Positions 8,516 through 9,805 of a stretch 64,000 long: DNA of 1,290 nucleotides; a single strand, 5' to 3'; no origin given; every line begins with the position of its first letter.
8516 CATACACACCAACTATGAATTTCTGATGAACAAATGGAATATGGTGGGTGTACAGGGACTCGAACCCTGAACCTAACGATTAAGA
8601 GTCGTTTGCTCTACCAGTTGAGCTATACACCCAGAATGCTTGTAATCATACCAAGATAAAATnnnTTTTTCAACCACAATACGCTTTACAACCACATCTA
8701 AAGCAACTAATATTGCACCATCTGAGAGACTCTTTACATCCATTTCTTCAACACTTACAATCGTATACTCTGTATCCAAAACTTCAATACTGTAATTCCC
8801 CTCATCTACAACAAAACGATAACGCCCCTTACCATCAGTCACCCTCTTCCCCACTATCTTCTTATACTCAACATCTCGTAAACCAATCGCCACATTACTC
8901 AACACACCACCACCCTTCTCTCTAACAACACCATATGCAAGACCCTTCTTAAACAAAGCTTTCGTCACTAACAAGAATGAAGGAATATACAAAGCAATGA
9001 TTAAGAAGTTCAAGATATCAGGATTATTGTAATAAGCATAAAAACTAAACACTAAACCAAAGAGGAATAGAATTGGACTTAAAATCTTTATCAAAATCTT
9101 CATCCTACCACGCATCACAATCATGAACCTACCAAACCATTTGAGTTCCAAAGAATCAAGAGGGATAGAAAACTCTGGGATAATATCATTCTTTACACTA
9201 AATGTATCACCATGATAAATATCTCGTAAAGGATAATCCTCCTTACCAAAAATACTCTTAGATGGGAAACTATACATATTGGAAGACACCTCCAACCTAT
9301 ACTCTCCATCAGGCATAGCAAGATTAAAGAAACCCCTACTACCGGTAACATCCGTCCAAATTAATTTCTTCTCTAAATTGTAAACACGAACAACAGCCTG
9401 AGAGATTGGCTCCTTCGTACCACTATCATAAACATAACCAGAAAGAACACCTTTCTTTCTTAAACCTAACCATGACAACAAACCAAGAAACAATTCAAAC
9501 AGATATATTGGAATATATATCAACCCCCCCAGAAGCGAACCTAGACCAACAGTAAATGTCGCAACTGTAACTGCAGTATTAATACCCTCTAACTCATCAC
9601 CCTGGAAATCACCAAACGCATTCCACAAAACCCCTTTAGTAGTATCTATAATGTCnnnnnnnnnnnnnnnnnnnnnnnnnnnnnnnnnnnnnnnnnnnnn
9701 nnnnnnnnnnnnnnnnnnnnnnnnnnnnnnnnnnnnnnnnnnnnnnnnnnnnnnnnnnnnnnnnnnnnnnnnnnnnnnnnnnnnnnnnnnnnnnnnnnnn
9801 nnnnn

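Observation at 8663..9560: Shared C-terminal anchor module [TM / carboxypeptidase-regulatory-like beta-sandwich / TM-TM / second beta-sandwich] on two otherwise unrelated surface proteins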

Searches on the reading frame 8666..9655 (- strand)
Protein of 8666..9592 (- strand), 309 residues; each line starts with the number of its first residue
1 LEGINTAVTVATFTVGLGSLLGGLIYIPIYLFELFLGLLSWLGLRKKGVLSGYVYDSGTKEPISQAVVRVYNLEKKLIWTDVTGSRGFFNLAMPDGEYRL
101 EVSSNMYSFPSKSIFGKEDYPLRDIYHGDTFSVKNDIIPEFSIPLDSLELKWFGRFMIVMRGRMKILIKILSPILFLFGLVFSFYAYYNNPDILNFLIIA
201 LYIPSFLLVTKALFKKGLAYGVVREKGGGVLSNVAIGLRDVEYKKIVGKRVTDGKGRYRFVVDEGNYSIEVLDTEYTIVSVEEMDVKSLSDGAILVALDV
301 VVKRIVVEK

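Call 7: find_homologous_proteins(query=window:8666-9592:-)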
Query window:8666-9592:- (309 aa): 9 proteins with E <= 0.001 among 3715 candidates.
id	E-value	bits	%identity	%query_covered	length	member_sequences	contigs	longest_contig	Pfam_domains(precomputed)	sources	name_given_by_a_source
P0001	2.5e-122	426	62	95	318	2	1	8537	PF13715.13,PF11974.15,PF07210.19,PF17802.8,PF13620.13,PF17210.10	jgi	jgi:hypothetical protein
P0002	8.9e-120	418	60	94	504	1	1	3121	PF13715.13,PF11974.15,PF17802.8,PF13620.13,PF17210.10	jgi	jgi:hypothetical protein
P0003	9.3e-102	358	60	87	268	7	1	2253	PF13715.13,PF11974.15,PF07210.19,PF17802.8,PF13620.13,PF17210.10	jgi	jgi:hypothetical protein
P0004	1.1e-74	270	43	99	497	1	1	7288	PF13715.13,PF17802.8,PF13620.13,PF17210.10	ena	-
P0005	1.4e-71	259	42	100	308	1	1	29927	PF13715.13,PF11974.15,PF17802.8,PF13620.13,PF22904.4,PF17210.10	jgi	jgi:hypothetical protein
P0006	2.7e-68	249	43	99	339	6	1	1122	PF13715.13,PF13620.13,PF17210.10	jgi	jgi:hypothetical protein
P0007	1.5e-60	223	49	71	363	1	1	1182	PF13620.13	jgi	jgi:hypothetical protein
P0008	5.1e-52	195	37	96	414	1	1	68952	PF13715.13,PF13620.13,PF17210.10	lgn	-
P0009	3.5e-35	140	42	60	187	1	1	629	PF13620.13,PF17210.10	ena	-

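Call 20: find_encoding_contigs(protein=P0008, flank=8000, max_places=3)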
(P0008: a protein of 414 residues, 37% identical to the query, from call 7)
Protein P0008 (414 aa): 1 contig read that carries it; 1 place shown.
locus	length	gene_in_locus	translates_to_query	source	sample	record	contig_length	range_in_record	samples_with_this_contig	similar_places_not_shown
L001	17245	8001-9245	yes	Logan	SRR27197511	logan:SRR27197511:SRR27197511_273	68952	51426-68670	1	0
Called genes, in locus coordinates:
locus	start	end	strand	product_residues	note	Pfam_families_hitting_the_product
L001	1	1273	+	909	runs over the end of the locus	-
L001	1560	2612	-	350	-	-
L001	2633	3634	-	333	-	-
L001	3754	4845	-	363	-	-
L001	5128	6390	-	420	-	-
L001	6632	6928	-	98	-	-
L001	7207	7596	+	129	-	-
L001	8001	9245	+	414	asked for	PF13620:CarboxypepD_reg (weak), PF13715:CarbopepD_reg_2 (faint), PF17210:SdrD_B (faint), PF13620:CarboxypepD_reg (weak)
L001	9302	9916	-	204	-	PF13560:HTH_31 (weak), PF01381:HTH_3 (weak), PF12844:HTH_19, PF13443:HTH_26 (weak)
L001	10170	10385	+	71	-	-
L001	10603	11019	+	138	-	PF00011:HSP20, PF17886:ArsA_HSP20 (weak)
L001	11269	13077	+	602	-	PF00005:ABC_tran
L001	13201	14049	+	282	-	PF00763:THF_DHG_CYH, PF02882:THF_DHG_CYH_C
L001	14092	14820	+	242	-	PF00583:Acetyltransf_1 (weak)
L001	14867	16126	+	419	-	PF00464:SHMT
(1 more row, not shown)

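Call 21: find_encoding_contigs(protein=P0005, flank=8000, max_places=3)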
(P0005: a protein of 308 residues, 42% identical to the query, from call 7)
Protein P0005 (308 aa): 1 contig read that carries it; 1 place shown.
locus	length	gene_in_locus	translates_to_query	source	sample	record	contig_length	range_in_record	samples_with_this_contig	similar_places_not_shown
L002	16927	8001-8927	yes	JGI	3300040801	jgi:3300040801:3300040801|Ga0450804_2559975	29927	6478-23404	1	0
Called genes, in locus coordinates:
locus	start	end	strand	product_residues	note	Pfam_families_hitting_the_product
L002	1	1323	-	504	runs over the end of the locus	PF01551:Peptidase_M23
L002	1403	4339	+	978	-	PF07517:SecA_DEAD, PF01043:SecA_PP_bind, PF00271:Helicase_C (weak), PF21090:P-loop_SecA, PF07516:SecA_SW, PF02810:SEC-C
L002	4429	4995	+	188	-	-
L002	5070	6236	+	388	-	PF20706:GT4-conflict, PF00534:Glycos_transf_1, PF13692:Glyco_trans_1_4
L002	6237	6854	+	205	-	PF11967:RecO_N, PF02565:RecO_C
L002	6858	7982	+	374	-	PF00041:fn3 (weak)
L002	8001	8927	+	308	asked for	PF22904:NOMO1-like_2nd (faint), PF11974:bMG3 (faint), PF13620:CarboxypepD_reg, PF13715:CarbopepD_reg_2 (faint), PF17210:SdrD_B (faint), PF17802:SpaA (faint), PF13620:CarboxypepD_reg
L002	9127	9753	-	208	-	-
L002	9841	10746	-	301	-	PF11611:DUF4352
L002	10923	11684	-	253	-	PF01975:SurE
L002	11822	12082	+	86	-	PF07866:DUF1653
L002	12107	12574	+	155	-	PF18931:DUF5680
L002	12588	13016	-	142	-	PF00293:NUDIX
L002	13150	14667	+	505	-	PF00117:GATase, PF07722:Peptidase_C26, PF02540:NAD_synthase (weak), PF00958:GMP_synt_C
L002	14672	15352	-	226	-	-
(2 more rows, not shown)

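Call 22: predict_structure(alignment_id=A1)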
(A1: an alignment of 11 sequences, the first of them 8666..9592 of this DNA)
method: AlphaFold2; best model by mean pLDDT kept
length: 309 residues; sequences in the alignment: 11
mean_pLDDT: 78.3   pTM: 0.66
mean pLDDT of the five models: 78.3, 74.7, 74.4, 71.5, 68.1
residues with pLDDT >= 90: 36; 70-90: 205; 50-70: 62; < 50: 6
segments of 3 or more residues with pLDDT < 50: 1-4
pLDDT, mean of each block of 10 residues (from residue 1): 50 54 57 76 80 87 88 91 86 91 86 69 80 87 82 70 70 75 81 79 73 68 88 88 86 86 85 86 71 82 72
secondary structure, 60 per line:
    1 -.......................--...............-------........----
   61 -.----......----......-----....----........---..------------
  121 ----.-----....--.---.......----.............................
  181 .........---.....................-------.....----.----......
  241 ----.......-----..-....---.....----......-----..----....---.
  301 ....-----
elements in order: H2-24 H27-41 E49-56 E67-72 E77-82 E88-91 E96-103 E131-134 E141-147 H152-189 H193-213 E221-225 E235-240 E245-251 E260-263 E267-271 E276-281 E293-296 E300-304

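Call 23: search_protein_representatives(alignment_id=A1)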
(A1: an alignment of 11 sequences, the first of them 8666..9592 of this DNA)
Query: 11 sequences, 325 profile positions. Proteins with E-value up to 0.001 (for the whole library): 11233; up to 1e-10: 5030; up to 1e-30: 1659. The best 150 are listed.
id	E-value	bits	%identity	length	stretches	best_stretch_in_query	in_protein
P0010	9.7e-202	685.2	-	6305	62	63-140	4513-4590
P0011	1.1e-199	678.4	-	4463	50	63-123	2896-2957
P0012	3.0e-158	542.2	-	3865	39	63-124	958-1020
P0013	5.1e-143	492.2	-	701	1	2-324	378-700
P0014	6.8e-140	481.9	-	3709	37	63-123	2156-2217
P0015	1.2e-135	467.9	-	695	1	2-323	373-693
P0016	3.3e-126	436.9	-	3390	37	64-124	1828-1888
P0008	2.1e-123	427.7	-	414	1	1-324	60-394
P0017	9.6e-123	425.5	-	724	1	3-322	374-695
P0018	8.7e-120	415.8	-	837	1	2-321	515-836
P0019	1.8e-112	391.8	-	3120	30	68-124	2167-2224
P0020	9.1e-110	382.9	-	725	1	3-323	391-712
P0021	1.8e-109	381.9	-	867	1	19-319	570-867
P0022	8.7e-109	379.7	-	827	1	2-320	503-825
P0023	5.0e-108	377.2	-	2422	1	3-321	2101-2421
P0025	1.9e-103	362.1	-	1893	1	3-320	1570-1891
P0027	7.5e-98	343.7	-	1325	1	2-324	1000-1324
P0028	2.2e-97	342.2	-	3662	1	9-323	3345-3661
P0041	9.1e-89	313.9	-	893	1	20-318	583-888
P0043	4.0e-88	311.8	-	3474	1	8-320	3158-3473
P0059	2.7e-83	295.9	-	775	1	3-320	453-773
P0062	1.2e-82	293.7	-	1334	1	17-320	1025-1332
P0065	2.1e-80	286.4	-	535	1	2-319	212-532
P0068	4.8e-80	285.2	-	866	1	27-320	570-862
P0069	3.2e-79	282.5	-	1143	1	29-320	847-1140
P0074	9.3e-78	277.7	-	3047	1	4-317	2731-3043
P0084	6.3e-76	271.7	-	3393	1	7-324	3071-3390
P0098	1.5e-70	254.0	-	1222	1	15-321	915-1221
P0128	1.4e-65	237.7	-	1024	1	16-315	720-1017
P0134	2.7e-65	236.7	-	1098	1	20-319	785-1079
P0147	5.4e-63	229.2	-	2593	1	21-319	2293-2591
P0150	1.7e-62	227.6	-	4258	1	20-303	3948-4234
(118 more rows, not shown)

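Call 27: find_related_loci(query=A1, collection=genome_contigs, flank=6000)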
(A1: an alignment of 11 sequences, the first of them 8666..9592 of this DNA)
Query A1 (309 aa) in genome_contigs; peptide patterns used: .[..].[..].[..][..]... (x = any residue, [..] = any of these).
69 stretches matched a pattern; 64 encode a relative of the query (tblastn E <= 1e-3); 63 distinct loci.
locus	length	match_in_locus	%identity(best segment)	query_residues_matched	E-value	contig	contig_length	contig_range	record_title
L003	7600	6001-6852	72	26-309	2e-130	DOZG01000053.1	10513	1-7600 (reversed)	MAG TPA_asm: Patescibacteria group bacterium isolate UBA9296 contig_92202, whole genome shotgun sequence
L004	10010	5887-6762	58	18-309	9e-116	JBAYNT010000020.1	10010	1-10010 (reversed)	MAG: Candidatus Dojkabacteria bacterium isolate SO_2016_LW1_71 scaffold08528_LW64-88_2016, whole genome shotgun sequence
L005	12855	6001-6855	56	25-309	2e-110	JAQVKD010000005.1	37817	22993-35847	MAG: Candidatus Dojkabacteria bacterium isolate STE_79 NODE_1997_length_37817_cov_7.277899_Sandtown_E, whole genome shot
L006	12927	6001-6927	57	1-309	1e-107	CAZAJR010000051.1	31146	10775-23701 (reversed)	MAG TPA_asm: uncultured Candidatus Saccharibacteria bacterium isolate SRP067234_co1_14 genome assembly, contig: k99_1015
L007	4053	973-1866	46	9-309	6e-82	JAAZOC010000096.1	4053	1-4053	MAG: Candidatus Microgenomates bacterium isolate AS27yjCOA_24 193772_AS27, whole genome shotgun sequence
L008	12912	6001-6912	45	1-305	7e-79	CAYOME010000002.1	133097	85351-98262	MAG TPA_asm: uncultured Candidatus Saccharibacteria bacterium isolate SRP294416_co1_589 genome assembly, contig: NODE_95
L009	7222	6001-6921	42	1-305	7e-79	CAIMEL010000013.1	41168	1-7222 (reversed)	uncultured bacterium isolate LaPlata_bin-3090 genome assembly, contig: bin-3090:13/25, whole genome shotgun sequence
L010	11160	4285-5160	44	16-305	1e-78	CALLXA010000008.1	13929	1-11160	MAG TPA_asm: uncultured bacterium isolate SRR3330206_bin.35_CONCOCT_v1.1_MAG genome assembly, contig: ERZ724085.3413, wh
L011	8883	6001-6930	42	1-308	1e-77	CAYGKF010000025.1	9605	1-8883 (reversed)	MAG TPA_asm: uncultured Candidatus Saccharibacteria bacterium isolate ERP113451_co4_183 genome assembly, contig: NODE_48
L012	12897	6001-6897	43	9-305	2e-77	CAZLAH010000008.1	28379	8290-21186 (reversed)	MAG TPA_asm: uncultured Candidatus Saccharibacteria bacterium isolate SRP192927_co2_210 genome assembly, contig: NODE_22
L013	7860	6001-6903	44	1-302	5e-77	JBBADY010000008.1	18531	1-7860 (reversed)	MAG: Candidatus Dojkabacteria bacterium isolate SO_2017_LW2_135 scaffold_6632_c1_LW138R_2017, whole genome shotgun seque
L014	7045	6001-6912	42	1-309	7e-77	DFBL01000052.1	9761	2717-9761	MAG TPA_asm: Candidatus Dojkabacteria bacterium UBA3081 UBA3081_contig_15257, whole genome shotgun sequence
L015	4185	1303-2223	41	1-305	2e-76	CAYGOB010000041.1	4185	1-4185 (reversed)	MAG TPA_asm: uncultured Candidatus Saccharibacteria bacterium isolate ERP113451_co4_79 genome assembly, contig: NODE_183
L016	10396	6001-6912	42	1-309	4e-76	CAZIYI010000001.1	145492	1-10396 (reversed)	MAG TPA_asm: uncultured Candidatus Saccharibacteria bacterium isolate binchicken_co39_587 genome assembly, contig: NODE_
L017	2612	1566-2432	44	16-304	8e-77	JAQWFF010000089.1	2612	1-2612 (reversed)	MAG: Candidatus Dojkabacteria bacterium isolate STF2_92 NODE_182317_length_2612_cov_3.880080_Sandtown_F2, whole genome s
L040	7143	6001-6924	43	1-308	3e-69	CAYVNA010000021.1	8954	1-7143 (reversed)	MAG TPA_asm: uncultured Candidatus Saccharibacteria bacterium isolate SRP192927_co3_886 genome assembly, contig: NODE_20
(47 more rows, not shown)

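Call 29: fold_search(model_id=the predicted structure, library=pdb)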
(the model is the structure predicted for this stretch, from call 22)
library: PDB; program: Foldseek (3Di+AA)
matches with E <= 10: 251; with E <= 0.001: 16
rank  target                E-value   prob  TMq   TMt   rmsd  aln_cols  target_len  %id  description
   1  10ps                  5.0e-09  1.00  0.22  0.13  14.0       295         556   15  Crystal structure of SdrD A2-A3-B1-B2 domains from Staphylococcus aureus JH1 (released 2026-02-11)
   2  6fwv_B                3.7e-07  1.00  0.23  0.14  12.2       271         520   12  The Bacillus anthracis TIE protein (released 2018-08-08)
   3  6fwv_A                3.0e-06  1.00  0.23  0.14  12.2       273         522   12  The Bacillus anthracis TIE protein (released 2018-08-08)
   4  8bdw_H                3.3e-05  1.00  0.25  0.73   4.4       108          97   13  Crystal structure of CnaB2 domain from Lactobacillus plantarum (released 2023-02-22)
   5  4jdz_B                4.0e-05  1.00  0.24  0.17   5.4       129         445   19  Structures of SdrD from Staphylococcus aureus reveal the molecular mechanism of how the cell surface receptors recogni (released 2013-06-19)
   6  3mn8_D                9.7e-05  1.00  0.24  0.19   3.3       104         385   22  Structure of Drosophila melanogaster carboxypeptidase D isoform 1B short (released 2010-07-28)
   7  8bdw_A                1.2e-04  1.00  0.24  0.71   4.4       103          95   14  Crystal structure of CnaB2 domain from Lactobacillus plantarum (released 2023-02-22)
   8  5aq0_B                1.2e-04  1.00  0.22  0.77   3.3       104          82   22  The structure of the Transthyretin-like domain of the first catalytic domain of the HUMAN Carboxypeptidase D (released 2016-09-28)
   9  5aq0_A                2.0e-04  1.00  0.22  0.78   3.4       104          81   22  The structure of the Transthyretin-like domain of the first catalytic domain of the HUMAN Carboxypeptidase D (released 2016-09-28)
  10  8vdk                  2.3e-04  1.00  0.24  0.18   5.4       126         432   21  Crystal Structure of LPXTG-motif Cell Wall Anchor Domain Protein MSCRAMM_SdrD from Staphylococcus aureus (released 2024-08-07)
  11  3mn8_C                2.8e-04  1.00  0.23  0.19   3.3       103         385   21  Structure of Drosophila melanogaster carboxypeptidase D isoform 1B short (released 2010-07-28)
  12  3mn8_B                3.1e-04  1.00  0.24  0.19   3.3       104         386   22  Structure of Drosophila melanogaster carboxypeptidase D isoform 1B short (released 2010-07-28)
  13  3mn8_A                3.3e-04  1.00  0.23  0.19   3.3       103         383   21  Structure of Drosophila melanogaster carboxypeptidase D isoform 1B short (released 2010-07-28)
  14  4jdz_A                3.5e-04  1.00  0.25  0.18   4.0       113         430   18  Structures of SdrD from Staphylococcus aureus reveal the molecular mechanism of how the cell surface receptors recogni (released 2013-06-19)
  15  2nsm                  5.7e-04  1.00  0.20  0.16   3.5        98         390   15  Crystal structure of the human carboxypeptidase N (Kininase I) catalytic domain (released 2007-04-24)
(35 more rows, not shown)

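Call 33: list_cluster_members(proteins=[P0013, P0015, P0023, P0028, P0150, P0043, P0084, P0074, P0027, P0018])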
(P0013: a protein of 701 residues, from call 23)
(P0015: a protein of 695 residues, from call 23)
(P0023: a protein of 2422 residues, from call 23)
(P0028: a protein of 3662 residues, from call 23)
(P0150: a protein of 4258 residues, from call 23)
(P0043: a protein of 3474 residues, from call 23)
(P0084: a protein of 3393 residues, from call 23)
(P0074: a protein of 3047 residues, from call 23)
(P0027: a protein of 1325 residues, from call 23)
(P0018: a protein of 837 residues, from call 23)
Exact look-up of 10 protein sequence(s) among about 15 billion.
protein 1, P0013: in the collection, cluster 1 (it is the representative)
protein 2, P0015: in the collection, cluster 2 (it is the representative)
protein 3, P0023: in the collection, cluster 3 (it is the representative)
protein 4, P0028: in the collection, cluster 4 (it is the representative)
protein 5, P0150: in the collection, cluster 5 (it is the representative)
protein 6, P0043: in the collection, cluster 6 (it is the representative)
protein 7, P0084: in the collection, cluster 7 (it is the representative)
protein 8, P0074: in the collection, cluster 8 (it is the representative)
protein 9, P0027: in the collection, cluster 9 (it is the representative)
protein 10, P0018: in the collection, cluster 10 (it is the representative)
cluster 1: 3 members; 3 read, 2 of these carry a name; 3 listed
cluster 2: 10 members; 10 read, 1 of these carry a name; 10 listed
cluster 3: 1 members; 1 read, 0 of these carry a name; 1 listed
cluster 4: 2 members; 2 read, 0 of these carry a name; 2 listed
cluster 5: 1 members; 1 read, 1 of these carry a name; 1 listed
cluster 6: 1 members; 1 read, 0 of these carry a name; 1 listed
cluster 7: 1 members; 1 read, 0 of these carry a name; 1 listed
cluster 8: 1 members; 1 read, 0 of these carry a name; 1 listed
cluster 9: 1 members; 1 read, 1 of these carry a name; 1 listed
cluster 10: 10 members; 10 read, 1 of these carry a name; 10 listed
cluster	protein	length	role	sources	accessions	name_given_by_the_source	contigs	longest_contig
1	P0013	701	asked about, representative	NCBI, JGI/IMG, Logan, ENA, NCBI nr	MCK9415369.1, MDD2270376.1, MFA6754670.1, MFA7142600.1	MAG: hypothetical protein PHG60_02240 [Candidatus Dojkabacteria bacterium] | hypothetical protein | hypothetical protein [Candidatus Dojkabacteria bacterium]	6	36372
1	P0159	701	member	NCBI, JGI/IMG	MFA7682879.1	MAG: carboxypeptidase regulatory-like domain-containing protein [Candidatus Dojkabacteria ...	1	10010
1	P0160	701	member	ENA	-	-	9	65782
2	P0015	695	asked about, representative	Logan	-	-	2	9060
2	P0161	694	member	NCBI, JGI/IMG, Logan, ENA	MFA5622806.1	MAG: carboxypeptidase regulatory-like domain-containing protein [Candidatus Dojkabacteria ...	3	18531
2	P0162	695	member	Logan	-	-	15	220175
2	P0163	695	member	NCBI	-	-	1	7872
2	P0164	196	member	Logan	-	-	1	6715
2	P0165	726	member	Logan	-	-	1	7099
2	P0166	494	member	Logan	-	-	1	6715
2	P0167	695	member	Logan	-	-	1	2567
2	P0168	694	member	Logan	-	-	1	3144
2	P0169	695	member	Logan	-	-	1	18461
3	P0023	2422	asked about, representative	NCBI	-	-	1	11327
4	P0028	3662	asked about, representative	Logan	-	-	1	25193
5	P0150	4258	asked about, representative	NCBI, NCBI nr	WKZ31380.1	MAG: tandem-95 repeat protein [Candidatus Dojkabacteria bacterium]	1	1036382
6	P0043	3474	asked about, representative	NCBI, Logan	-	-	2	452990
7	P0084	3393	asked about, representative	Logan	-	-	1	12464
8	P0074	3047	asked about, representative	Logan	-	-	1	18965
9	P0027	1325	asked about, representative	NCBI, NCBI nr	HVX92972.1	MAG TPA: hypothetical protein VHA74_02560, partial [Candidatus Dojkabacteria bacterium] | hypothetical protein [Candidatus Dojkabacteria bacterium]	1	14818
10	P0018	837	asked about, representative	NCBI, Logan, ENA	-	-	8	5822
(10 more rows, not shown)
